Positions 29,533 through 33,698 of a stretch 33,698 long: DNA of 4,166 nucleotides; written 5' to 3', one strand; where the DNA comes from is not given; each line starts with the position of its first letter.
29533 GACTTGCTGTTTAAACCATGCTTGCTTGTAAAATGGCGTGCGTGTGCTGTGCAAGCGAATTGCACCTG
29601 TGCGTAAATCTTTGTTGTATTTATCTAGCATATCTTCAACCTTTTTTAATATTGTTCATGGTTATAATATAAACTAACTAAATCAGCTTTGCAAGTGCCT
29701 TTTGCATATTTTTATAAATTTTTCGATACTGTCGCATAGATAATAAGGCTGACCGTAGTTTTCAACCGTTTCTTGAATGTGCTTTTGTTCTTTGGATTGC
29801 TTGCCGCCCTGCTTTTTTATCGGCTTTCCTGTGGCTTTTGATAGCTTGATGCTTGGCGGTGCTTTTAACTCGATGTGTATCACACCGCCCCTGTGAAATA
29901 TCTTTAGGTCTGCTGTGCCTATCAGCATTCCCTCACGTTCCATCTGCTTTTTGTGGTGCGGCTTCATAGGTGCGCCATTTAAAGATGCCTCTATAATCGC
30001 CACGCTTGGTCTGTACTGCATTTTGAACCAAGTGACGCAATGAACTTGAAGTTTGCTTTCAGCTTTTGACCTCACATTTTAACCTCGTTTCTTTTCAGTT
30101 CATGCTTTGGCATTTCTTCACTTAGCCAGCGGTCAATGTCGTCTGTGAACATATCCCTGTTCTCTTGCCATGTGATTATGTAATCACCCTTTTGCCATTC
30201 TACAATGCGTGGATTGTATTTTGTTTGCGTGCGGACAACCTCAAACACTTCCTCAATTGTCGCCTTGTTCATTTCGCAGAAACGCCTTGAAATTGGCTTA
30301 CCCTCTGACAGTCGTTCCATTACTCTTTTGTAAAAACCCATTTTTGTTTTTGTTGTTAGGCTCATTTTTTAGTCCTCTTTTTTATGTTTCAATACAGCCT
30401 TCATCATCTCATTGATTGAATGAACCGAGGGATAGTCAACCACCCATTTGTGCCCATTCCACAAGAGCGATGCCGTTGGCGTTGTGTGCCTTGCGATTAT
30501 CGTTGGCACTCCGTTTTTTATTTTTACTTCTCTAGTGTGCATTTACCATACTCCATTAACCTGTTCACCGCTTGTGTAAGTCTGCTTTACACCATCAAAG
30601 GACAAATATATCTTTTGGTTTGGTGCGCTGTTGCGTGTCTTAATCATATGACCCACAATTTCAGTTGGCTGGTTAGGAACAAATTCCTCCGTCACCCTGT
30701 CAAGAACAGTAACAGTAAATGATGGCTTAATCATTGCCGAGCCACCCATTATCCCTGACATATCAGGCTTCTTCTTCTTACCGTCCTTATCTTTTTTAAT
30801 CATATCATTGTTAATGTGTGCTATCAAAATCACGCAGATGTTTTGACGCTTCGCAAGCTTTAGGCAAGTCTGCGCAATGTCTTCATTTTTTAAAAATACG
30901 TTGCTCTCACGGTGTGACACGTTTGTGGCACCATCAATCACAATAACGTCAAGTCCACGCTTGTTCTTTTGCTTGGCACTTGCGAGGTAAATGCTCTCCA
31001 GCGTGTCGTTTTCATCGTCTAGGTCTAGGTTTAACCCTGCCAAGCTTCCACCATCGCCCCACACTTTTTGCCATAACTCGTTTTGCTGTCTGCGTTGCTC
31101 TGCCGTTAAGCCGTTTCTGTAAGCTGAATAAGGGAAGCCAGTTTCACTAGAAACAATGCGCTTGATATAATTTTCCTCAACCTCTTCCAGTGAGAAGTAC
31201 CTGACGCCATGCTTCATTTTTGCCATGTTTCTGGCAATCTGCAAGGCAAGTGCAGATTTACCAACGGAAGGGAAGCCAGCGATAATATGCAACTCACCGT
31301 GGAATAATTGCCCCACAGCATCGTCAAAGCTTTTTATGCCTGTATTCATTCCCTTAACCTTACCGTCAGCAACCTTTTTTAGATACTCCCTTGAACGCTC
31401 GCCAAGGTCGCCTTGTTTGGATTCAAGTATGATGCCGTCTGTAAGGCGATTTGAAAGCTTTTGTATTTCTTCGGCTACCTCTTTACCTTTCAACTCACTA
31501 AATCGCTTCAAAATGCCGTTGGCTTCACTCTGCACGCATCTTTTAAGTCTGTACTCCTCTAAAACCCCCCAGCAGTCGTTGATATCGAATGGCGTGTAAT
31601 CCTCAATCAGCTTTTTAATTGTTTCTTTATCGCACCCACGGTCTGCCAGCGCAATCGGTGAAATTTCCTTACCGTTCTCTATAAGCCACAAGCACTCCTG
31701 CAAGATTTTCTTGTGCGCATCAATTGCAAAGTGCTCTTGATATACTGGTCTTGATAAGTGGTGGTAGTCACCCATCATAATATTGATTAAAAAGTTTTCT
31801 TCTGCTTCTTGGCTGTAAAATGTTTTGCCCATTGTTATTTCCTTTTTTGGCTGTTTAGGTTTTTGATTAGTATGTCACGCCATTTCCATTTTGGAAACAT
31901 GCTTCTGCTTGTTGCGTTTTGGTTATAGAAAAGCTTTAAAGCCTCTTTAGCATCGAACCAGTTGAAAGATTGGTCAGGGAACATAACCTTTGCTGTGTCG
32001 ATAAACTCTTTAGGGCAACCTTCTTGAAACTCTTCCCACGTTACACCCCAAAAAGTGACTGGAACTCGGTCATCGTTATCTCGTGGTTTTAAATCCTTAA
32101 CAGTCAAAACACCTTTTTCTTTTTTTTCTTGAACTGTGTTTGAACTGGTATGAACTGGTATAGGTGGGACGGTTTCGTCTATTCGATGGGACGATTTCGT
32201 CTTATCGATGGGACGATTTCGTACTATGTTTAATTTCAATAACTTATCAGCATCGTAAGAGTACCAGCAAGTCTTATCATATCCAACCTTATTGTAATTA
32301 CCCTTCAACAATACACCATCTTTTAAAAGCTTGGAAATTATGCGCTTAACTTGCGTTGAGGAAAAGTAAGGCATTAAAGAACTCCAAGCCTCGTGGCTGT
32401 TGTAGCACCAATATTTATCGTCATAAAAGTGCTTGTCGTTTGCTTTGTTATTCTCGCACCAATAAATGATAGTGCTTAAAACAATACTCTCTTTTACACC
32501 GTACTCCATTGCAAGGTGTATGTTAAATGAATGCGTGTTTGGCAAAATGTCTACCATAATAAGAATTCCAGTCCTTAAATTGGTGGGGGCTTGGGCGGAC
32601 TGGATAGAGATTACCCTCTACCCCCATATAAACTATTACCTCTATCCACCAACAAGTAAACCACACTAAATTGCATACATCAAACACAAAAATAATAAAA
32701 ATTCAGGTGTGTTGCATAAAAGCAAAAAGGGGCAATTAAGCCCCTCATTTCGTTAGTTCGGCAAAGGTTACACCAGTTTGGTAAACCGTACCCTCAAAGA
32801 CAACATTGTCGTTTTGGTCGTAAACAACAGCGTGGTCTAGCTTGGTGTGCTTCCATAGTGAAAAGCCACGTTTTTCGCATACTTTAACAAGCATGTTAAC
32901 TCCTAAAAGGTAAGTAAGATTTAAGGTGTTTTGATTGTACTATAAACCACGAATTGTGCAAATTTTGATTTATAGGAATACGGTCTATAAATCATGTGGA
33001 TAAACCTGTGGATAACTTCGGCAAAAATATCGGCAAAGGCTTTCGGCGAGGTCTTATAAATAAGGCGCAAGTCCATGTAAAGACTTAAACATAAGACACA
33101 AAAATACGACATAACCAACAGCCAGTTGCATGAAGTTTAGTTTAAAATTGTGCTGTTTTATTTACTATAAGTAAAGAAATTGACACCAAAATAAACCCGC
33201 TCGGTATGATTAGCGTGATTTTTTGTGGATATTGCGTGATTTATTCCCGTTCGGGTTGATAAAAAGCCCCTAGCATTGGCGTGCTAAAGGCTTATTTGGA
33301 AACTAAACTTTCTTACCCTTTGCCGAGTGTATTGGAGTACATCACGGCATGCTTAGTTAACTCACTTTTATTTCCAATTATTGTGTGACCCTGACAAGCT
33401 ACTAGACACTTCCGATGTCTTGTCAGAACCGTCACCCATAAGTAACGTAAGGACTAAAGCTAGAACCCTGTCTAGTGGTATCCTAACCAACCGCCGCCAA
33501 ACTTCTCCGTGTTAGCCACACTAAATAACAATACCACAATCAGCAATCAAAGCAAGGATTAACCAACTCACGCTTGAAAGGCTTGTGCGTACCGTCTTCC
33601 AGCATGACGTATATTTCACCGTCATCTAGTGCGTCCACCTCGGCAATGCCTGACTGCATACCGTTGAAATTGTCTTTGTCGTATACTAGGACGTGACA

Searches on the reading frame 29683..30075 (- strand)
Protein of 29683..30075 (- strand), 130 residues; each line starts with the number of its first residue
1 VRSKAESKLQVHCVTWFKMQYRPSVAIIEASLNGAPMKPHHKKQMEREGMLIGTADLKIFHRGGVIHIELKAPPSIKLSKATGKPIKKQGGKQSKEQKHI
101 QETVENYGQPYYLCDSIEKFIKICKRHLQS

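Call 34: find_homologous_proteins(query=window:29683-30075:-)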
Query window:29683-30075:- (130 aa): 6 proteins with E <= 0.001 among 7 candidates.
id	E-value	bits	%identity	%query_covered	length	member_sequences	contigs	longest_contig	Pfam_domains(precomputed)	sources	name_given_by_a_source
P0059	2.6e-78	278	95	100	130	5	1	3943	-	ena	-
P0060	2.1e-58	214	86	85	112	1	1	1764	-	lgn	-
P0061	1.1e-38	150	59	88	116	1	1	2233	-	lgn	-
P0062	2.4e-36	142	63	85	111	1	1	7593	-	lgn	-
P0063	8.2e-36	141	59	86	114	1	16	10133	-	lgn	-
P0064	2.9e-31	126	58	85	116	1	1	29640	-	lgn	-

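Call 35: find_encoding_contigs(protein=P0059, flank=10000, max_places=5)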
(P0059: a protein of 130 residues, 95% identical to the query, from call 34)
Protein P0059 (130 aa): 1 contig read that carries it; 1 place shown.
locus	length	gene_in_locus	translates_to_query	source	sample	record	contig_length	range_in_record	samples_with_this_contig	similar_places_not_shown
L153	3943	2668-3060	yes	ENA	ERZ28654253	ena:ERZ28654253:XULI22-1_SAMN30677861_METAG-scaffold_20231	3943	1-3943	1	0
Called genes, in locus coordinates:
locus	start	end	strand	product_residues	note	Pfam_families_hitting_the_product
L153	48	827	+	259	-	-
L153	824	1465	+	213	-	-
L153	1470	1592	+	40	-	-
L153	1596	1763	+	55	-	-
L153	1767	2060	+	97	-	-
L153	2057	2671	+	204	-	PF00145:DNA_methylase (weak)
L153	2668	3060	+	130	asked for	-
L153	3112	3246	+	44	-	-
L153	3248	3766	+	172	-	-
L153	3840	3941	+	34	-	?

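Call 36: find_encoding_contigs(protein=P0060, flank=10000, max_places=5)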
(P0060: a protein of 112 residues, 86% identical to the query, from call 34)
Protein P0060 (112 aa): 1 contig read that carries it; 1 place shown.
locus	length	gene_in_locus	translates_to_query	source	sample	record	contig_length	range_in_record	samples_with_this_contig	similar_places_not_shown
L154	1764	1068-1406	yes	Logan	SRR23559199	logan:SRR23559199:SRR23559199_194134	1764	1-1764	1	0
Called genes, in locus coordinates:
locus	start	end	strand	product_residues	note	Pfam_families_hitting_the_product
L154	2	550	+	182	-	?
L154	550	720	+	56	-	-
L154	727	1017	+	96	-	-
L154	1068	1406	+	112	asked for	-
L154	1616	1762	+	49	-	?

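Call 37: find_encoding_contigs(protein=P0064, flank=10000, max_places=5)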
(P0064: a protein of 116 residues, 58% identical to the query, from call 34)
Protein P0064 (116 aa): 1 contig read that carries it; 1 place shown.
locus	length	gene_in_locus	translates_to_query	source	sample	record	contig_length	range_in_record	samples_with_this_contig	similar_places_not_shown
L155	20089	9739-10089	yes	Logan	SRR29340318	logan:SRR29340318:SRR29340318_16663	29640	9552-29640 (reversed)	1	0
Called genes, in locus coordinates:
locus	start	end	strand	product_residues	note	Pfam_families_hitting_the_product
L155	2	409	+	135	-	?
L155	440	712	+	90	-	-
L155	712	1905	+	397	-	-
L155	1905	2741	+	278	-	-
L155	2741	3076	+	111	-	-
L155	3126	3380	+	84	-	-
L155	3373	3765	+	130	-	PF13539:Peptidase_M15_4 (weak)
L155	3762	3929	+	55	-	-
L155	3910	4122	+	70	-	-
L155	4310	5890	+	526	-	-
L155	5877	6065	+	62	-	-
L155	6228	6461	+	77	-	-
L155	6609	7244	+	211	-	PF13730:HTH_36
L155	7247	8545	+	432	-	PF00772:DnaB (weak), PF13481:AAA_25, PF03796:DnaB_C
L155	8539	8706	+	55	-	-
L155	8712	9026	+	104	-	-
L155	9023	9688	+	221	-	PF01555:N6_N4_Mtase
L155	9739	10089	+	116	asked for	-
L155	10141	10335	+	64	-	-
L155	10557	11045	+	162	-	-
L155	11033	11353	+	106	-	PF06147:DUF968, PF16786:RecA_dep_nuc (faint)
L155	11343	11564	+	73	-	-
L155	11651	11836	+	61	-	-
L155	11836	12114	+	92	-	-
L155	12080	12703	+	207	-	PF06378:SSAP_Sak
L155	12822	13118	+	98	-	-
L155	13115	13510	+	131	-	PF00436:SSB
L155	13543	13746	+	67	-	-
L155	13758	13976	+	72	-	-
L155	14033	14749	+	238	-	-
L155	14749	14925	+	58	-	-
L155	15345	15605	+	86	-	-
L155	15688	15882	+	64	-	PF14090:HTH_39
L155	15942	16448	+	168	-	-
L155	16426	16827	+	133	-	PF16677:GP3_package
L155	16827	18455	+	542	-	-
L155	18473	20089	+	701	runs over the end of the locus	PF16510:P22_portal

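Call 38: find_encoding_contigs(protein=P0063, flank=10000, max_places=10)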
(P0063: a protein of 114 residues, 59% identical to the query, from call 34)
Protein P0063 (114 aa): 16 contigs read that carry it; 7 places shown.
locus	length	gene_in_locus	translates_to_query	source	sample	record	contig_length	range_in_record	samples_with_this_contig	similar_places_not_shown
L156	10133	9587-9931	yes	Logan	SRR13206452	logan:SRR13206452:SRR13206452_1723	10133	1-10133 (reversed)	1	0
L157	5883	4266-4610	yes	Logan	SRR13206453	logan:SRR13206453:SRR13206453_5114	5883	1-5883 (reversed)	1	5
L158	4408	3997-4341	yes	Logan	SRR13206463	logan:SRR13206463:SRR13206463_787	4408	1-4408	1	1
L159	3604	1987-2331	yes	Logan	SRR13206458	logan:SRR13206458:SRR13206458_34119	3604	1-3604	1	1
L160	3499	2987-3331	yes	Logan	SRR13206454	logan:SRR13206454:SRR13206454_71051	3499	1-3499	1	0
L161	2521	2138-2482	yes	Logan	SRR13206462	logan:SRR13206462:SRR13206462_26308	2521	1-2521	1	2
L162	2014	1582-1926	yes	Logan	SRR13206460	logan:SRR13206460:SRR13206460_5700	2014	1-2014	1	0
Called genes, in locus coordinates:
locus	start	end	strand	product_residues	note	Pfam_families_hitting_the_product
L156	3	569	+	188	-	?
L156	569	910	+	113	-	-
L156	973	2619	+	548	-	PF03629:SASA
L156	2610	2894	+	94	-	-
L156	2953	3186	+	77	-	-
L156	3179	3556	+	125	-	PF08291:Peptidase_M15_3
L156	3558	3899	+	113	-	-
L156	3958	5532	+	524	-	-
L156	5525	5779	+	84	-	PF01555:N6_N4_Mtase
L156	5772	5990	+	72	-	-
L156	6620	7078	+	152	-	-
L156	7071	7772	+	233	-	-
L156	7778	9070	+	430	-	PF13481:AAA_25, PF03796:DnaB_C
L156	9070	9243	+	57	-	-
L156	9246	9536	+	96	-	-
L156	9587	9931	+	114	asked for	-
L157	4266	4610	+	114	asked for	-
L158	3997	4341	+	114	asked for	-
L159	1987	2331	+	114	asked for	-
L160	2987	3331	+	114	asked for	-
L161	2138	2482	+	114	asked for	-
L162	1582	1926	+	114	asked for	-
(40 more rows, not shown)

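Call 43: search_protein_families(library=pfam, proteins=[window:29683-30075:-], max_evalue=0.01)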
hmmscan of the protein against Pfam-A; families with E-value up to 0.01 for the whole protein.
window:29683-30075:- (130 aa): 0 families

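Call 51: find_encoding_contigs(protein=P0062, flank=10000, max_places=5)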
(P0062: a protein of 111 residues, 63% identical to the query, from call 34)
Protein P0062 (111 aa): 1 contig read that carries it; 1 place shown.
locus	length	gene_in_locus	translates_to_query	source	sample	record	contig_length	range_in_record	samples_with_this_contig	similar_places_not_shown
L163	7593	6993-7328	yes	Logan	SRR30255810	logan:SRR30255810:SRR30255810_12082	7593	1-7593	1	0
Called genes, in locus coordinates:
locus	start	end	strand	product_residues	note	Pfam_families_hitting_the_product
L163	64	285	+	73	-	-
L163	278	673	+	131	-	PF18925:DUF5675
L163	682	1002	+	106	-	-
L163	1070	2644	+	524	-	-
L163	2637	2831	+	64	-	-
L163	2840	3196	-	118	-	-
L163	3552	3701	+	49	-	-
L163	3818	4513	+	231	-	-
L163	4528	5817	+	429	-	PF00772:DnaB, PF13481:AAA_25, PF03796:DnaB_C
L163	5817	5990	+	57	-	-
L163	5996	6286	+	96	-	-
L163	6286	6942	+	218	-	PF01170:UPF0020 (faint), PF01555:N6_N4_Mtase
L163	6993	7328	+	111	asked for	-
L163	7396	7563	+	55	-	-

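Call 52: find_encoding_contigs(protein=P0061, flank=10000, max_places=5)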
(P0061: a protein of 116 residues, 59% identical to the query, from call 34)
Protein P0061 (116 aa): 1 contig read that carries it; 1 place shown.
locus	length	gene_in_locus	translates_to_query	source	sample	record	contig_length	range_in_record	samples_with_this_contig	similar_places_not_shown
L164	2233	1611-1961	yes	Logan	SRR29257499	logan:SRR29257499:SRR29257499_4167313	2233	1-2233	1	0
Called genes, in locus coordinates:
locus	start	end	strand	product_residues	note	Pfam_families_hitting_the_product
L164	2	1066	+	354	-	?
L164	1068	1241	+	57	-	-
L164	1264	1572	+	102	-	-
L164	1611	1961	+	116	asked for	-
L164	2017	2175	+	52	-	-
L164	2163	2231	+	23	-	?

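Call 84: search_protein_families(library=pfam, proteins=[L155:15345-15605:+, L155:14749-14925:+, L155:13543-13746:+, L155:13758-13976:+], max_evalue=0.01)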
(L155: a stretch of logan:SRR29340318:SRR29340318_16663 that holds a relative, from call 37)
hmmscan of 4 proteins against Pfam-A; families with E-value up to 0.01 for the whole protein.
L155:15345-15605:+ (86 aa): 1 family
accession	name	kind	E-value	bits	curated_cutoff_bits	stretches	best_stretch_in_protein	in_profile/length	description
PF04448.17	DUF551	-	0.00018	22.7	22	1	22-75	10-67/68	Protein of unknown function (DUF551)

L155:14749-14925:+ (58 aa): 0 families

L155:13543-13746:+ (67 aa): 0 families

L155:13758-13976:+ (72 aa): 1 family
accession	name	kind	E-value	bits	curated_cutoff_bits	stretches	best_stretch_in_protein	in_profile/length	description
PF05736.17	OprF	-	0.003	17.8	23.5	1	20-57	5-41/184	OprF membrane domain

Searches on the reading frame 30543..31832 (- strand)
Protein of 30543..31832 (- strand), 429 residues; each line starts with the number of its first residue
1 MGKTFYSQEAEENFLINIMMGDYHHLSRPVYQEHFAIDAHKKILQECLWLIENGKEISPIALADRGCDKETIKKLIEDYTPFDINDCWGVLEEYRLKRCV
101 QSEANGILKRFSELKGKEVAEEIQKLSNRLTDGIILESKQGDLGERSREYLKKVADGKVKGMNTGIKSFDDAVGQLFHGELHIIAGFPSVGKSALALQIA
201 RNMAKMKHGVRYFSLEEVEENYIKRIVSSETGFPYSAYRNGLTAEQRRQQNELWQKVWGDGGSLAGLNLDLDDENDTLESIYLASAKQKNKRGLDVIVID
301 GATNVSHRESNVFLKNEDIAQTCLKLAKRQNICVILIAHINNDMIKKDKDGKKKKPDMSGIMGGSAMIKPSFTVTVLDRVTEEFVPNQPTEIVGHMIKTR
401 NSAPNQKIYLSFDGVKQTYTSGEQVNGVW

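Call 15: search_dna_similar(query=window:30543-31832:-, collection=phages, mode=protein, max_rows=20)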
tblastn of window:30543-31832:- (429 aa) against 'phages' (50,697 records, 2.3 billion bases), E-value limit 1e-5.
Records with a match: 197; places in all: 197; records where one place covers at least 80% of the query: 0.
Best place of each record, by identity: <60% 197.
By first word of the organism name: Staphylococcus 104; Bacillus 13; Pseudomonas 12; Stx2a-converting 9; Bacteriophage 8; Mycoplasma 7; Acinetobacter 6; Streptococcus 4; Thermus 4; Marinitoga 3; and 17 more.
By host as written in the record: - 31; Staphylococcus aureus 25; Staphylococcus epidermidis 11; Staphylococcus pseudintermedius 9; Staphylococcus sp. 9; Acinetobacter baumannii 5; Staphylococcus pseudintermedius E140 5; Bacillus pumilus BL8 4; and 67 more.
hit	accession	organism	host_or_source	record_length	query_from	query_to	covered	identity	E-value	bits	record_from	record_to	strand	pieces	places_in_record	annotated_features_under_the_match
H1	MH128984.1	Burkholderia phage vB_BmuP_KL4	-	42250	6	341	78%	26.7%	3e-9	65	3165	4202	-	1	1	replicative DNA helicase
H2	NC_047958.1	Burkholderia phage vB_BmuP_KL4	-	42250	6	341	78%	26.7%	3e-9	65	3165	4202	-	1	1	DnaB-like replicative helicase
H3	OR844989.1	Staphylococcus phage SA 1306 Kay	Staphylococcus aureus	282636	6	341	78%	23.4%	7e-6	55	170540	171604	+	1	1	record has no annotation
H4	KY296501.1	Xenohaliotis phage pCXc-HR2015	Candidatus Xenohaliotis californiensis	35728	28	344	74%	24.3%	6e-7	58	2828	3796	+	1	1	putative DNA helicase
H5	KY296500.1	Xenohaliotis phage pCXc-HC2016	Candidatus Xenohaliotis californiensis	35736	28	344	74%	24.3%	6e-7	58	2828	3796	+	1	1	putative DNA helicase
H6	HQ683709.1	Planktothrix phage PaV-LD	Planktothrix agardhii HAB637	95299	9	265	60%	26.3%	5e-7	58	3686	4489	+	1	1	replicative DNA helicase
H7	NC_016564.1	Planktothrix phage PaV-LD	Planktothrix agardhii HAB637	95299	9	265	60%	26.3%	5e-7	58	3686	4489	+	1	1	DnaB-like replicative helicase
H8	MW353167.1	Mycoplasma phage sp.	Mycoplasma anatis MYCAV787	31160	100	341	56%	27.4%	3e-6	56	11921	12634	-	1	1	replicative DNA helicase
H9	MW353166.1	Mycoplasma phage sp.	Mycoplasma anatis MYCAV786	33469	100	341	56%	27.4%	3e-6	56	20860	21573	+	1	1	replicative DNA helicase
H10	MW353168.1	Mycoplasma phage sp.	Mycoplasma anatis MYCAV788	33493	100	341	56%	27.4%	3e-6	56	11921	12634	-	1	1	replicative DNA helicase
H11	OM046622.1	Yersinia phage vB_YenM_06.16-1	Yersinia enterocolitica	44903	104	341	55%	26.9%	2e-6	56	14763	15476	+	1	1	DNA helicase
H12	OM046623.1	Yersinia phage vB_YenM_21.09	Yersinia enterocolitica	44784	104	341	55%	26.5%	6e-6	55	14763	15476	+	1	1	DNA helicase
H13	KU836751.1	Bacillus phage Leo2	Bacillus pumilus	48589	8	241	55%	26.9%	1e-6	57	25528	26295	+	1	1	DNA helicase | hypothetical protein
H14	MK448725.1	Streptococcus phage Javan275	Streptococcus iniae Si1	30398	30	265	55%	26.1%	2e-6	57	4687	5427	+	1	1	replicative DNA helicase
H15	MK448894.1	Streptococcus phage Javan272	Streptococcus iniae SF1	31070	30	265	55%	26.1%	2e-6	57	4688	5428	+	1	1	replicative DNA helicase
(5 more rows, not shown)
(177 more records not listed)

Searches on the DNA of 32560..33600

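Call 87: search_rna_families(source=window, start=32560, end=33600, threshold=evalue, max_evalue=1)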
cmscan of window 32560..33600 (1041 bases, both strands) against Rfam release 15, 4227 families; matches with E-value up to 1: 1.
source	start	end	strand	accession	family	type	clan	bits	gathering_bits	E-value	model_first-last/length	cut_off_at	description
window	32736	32779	-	RF02519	ToxI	Gene; antitoxin;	-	20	50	0.85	1-34/34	no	ToxI antitoxin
